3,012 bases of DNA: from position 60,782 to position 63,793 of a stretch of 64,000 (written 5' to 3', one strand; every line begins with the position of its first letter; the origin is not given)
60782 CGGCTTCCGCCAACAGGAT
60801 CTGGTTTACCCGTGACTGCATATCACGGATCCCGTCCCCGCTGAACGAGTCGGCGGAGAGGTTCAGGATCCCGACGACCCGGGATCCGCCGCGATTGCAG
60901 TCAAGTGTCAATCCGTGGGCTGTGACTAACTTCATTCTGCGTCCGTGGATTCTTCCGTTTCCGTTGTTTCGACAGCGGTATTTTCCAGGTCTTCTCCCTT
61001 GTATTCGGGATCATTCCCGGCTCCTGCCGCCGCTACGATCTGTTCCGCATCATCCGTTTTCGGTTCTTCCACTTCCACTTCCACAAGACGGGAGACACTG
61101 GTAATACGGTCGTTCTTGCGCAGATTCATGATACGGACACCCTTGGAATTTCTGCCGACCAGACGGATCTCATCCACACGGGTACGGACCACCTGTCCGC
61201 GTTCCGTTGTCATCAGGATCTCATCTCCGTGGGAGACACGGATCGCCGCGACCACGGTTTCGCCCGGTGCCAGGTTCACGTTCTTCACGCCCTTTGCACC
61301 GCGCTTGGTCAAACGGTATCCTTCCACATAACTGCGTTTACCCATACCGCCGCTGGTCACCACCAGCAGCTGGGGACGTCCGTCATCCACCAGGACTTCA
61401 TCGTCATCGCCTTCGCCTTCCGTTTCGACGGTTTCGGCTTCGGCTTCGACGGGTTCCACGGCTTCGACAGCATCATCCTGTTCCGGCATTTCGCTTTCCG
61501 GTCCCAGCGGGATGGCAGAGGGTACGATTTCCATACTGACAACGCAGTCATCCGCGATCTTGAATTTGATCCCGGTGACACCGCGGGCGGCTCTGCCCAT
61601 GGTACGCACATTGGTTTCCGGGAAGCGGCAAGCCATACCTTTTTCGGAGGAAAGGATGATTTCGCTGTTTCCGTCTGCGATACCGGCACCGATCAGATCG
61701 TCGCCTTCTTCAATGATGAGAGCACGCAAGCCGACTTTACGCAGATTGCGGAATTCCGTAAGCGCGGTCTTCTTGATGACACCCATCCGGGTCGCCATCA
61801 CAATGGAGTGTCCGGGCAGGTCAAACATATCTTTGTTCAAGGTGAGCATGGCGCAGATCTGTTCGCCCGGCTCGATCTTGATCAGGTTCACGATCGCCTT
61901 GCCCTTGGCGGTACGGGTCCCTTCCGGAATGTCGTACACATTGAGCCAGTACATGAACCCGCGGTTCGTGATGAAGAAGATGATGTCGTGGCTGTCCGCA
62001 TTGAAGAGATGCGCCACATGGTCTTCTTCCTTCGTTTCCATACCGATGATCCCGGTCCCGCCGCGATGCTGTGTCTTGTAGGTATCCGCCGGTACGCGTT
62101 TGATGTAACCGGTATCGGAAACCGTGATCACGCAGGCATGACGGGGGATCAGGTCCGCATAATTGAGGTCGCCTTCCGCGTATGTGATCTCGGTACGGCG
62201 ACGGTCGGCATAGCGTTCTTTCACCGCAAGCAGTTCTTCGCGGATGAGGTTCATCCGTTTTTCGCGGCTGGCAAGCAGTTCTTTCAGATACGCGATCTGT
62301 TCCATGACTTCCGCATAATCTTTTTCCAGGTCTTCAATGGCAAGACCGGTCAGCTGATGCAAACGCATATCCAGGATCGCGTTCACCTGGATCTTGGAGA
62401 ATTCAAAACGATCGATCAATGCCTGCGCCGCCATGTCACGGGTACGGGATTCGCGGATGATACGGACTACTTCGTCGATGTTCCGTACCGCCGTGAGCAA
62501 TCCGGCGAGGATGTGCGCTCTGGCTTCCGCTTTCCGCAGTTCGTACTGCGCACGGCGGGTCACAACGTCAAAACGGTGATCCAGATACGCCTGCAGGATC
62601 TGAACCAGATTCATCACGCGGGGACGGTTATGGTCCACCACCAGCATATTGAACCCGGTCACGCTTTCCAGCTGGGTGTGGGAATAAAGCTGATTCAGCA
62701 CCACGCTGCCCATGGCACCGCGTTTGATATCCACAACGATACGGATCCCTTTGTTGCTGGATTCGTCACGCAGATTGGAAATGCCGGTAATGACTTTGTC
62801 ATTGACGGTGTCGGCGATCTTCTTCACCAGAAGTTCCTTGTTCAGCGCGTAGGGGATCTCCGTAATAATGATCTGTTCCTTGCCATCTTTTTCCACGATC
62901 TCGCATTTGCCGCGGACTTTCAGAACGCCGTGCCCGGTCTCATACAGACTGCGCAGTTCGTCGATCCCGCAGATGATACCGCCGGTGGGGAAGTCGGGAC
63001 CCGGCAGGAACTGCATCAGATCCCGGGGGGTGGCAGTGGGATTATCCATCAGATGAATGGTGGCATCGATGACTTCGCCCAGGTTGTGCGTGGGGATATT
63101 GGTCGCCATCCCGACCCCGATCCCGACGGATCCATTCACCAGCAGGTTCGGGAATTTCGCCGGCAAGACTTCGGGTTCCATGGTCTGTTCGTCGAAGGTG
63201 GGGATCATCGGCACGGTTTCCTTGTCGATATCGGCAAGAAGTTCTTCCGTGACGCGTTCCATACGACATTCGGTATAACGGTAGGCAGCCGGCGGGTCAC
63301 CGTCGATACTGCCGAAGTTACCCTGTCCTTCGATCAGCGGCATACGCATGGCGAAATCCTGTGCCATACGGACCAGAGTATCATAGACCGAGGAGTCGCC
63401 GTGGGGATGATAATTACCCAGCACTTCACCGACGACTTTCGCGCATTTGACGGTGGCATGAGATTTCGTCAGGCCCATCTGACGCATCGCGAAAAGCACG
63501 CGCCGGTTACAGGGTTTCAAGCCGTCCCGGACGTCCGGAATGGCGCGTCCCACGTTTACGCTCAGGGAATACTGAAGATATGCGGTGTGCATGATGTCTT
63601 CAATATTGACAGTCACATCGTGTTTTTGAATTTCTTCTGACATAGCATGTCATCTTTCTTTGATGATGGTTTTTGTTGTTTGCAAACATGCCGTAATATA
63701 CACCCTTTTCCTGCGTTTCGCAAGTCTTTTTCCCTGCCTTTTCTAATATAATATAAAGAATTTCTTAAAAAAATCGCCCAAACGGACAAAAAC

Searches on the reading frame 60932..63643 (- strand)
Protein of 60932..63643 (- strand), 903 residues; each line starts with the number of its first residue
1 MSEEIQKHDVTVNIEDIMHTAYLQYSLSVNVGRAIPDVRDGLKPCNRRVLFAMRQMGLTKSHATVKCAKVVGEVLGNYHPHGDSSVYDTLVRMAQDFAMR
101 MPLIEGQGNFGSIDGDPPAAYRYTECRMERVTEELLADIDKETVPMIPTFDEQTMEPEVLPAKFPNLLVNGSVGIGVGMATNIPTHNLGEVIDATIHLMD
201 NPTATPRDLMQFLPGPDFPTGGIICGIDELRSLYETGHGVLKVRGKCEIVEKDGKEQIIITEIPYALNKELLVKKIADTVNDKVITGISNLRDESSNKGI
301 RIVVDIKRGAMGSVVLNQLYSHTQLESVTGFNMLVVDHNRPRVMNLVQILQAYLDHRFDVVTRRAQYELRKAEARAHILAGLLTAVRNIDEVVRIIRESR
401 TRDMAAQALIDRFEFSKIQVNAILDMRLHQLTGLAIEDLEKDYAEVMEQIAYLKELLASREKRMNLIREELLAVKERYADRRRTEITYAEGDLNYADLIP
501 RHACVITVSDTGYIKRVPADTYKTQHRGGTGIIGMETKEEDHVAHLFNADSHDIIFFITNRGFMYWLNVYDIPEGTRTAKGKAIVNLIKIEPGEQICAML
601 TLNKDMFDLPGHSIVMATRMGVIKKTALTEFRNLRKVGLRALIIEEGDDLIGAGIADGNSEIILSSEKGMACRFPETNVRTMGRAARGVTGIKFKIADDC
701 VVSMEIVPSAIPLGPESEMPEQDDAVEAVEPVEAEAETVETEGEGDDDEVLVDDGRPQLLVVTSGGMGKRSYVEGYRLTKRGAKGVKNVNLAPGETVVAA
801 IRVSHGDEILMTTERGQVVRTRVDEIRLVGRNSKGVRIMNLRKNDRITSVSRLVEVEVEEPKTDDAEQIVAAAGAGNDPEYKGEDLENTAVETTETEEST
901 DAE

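Call 100: search_protein_families(library=pfam, proteins=[window:60932-63643:-], max_evalue=0.0001)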
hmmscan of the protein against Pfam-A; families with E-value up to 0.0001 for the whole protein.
window:60932-63643:- (903 aa): 2 families
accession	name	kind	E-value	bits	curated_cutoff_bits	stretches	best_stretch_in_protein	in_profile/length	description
PF00521.26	DNA_topoisoIV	-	6.7e-160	533.1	31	1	33-471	1-431/432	DNA gyrase/topoisomerase IV, subunit A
PF03989.18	DNA_gyraseA_C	-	3.6e-65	215.6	27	5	807-851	1-45/48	DNA gyrase C-terminal domain, beta-propeller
